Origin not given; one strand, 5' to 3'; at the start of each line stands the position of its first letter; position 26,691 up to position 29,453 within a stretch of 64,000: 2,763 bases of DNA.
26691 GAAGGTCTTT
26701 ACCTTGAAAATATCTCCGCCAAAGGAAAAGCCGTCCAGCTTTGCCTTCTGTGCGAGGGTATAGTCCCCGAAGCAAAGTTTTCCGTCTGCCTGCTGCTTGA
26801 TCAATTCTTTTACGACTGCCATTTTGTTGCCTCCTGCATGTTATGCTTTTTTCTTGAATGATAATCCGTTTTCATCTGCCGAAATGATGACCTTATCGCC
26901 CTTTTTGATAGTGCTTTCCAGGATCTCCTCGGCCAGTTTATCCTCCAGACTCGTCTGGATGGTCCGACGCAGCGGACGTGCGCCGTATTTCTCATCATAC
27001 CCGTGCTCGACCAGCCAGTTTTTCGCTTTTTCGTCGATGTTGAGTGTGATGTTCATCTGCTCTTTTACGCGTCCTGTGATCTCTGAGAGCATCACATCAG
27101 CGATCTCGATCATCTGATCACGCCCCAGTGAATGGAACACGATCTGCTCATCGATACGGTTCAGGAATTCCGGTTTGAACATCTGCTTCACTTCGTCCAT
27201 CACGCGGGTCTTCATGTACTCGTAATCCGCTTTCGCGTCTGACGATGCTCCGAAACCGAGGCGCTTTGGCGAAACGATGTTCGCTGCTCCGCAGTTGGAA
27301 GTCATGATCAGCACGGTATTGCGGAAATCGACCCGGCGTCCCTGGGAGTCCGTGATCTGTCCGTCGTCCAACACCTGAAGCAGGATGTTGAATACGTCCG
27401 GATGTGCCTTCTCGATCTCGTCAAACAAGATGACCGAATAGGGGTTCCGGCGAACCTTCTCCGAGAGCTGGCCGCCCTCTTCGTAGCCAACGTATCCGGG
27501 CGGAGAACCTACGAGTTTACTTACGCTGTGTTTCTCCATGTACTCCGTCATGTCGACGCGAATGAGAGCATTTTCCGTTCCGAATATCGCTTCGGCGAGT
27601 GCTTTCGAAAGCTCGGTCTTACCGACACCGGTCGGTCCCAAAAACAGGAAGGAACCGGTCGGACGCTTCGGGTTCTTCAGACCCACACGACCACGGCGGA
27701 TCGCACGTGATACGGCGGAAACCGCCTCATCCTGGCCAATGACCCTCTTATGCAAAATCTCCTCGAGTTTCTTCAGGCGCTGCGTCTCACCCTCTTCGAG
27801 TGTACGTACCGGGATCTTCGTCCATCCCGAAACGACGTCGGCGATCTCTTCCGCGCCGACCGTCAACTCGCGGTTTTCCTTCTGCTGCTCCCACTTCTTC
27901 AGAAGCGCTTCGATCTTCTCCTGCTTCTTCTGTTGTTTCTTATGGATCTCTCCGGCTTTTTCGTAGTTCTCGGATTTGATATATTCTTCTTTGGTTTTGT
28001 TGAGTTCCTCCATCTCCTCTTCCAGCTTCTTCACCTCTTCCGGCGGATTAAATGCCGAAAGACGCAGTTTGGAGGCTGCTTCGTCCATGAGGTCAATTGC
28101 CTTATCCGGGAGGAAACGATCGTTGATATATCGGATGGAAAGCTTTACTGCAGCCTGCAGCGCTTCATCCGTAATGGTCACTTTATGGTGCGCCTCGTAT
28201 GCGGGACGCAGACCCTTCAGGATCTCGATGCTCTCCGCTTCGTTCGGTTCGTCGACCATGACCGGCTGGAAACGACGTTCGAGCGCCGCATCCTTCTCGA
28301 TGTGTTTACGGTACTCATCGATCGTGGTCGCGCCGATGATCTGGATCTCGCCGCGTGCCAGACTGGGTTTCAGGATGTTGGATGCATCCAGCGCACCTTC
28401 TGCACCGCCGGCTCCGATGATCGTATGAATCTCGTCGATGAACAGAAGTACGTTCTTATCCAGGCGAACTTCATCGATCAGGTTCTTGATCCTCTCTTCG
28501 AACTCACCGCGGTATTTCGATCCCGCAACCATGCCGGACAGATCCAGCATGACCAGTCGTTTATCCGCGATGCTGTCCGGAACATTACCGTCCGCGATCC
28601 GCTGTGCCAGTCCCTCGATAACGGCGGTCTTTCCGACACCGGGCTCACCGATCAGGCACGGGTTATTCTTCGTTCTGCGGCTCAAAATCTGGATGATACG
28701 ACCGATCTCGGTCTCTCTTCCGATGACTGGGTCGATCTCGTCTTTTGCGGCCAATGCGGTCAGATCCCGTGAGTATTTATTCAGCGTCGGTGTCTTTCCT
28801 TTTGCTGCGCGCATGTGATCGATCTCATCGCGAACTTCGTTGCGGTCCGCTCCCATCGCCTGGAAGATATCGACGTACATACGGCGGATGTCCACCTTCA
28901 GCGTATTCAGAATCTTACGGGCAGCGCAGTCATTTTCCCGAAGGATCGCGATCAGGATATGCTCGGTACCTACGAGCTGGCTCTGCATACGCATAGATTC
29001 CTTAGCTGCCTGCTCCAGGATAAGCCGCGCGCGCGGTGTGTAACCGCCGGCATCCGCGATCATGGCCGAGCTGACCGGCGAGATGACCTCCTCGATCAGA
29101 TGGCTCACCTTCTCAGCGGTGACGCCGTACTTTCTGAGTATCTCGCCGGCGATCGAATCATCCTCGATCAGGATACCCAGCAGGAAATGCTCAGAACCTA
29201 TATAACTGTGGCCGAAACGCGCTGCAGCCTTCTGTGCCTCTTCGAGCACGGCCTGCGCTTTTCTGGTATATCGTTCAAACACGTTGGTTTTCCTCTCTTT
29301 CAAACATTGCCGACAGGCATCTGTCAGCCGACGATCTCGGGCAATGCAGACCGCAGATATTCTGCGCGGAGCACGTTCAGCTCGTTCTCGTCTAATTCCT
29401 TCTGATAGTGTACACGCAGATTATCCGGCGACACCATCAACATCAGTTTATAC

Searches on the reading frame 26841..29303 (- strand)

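Call 79: search_protein_families(library=pfam, proteins=[window:26841-29303:-], max_evalue=0.00001)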
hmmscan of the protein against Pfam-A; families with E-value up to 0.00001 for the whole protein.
window:26841-29303:- (820 aa): 11 families
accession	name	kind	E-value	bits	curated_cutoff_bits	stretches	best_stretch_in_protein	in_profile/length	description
PF07724.20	AAA_2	-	4.8e-73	245.1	27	1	547-719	1-165/166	AAA domain (Cdc48 subfamily)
PF17871.7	AAA_lid_9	-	2.1e-35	121.2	22.8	1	355-456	2-103/104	AAA lid domain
PF02861.25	Clp_N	-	8.4e-29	99.9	20.7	2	23-74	1-52/53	Clp amino terminal domain, pathogenicity island component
PF10431.15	ClpB_D2-small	-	9e-27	93.4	21.9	1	726-807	1-81/81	C-terminal, D2-small domain, of ClpB protein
PF00004.35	AAA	-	2.2e-25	90.1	21.2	2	216-328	2-110/131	ATPase family associated with various cellular activities (AAA)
PF07728.20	AAA_5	-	1e-17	64.9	22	1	552-670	2-122/139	AAA domain (dynein-related subfamily)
PF13191.12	AAA_16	-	1.2e-10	42.5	32.6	0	193-239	2-51/167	AAA ATPase domain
PF13401.12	AAA_22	-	1e-08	36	27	0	211-297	4-97/130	AAA domain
PF00158.32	Sigma54_activat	-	3e-08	33.9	20.2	1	550-670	23-142/168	Sigma-54 interaction domain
PF05621.17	TniB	-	4.3e-06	26.7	22.4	0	246-350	82-184/189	Bacterial TniB protein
PF13173.12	AAA_14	-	5.8e-06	26.8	27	0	553-648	6-88/129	AAA domain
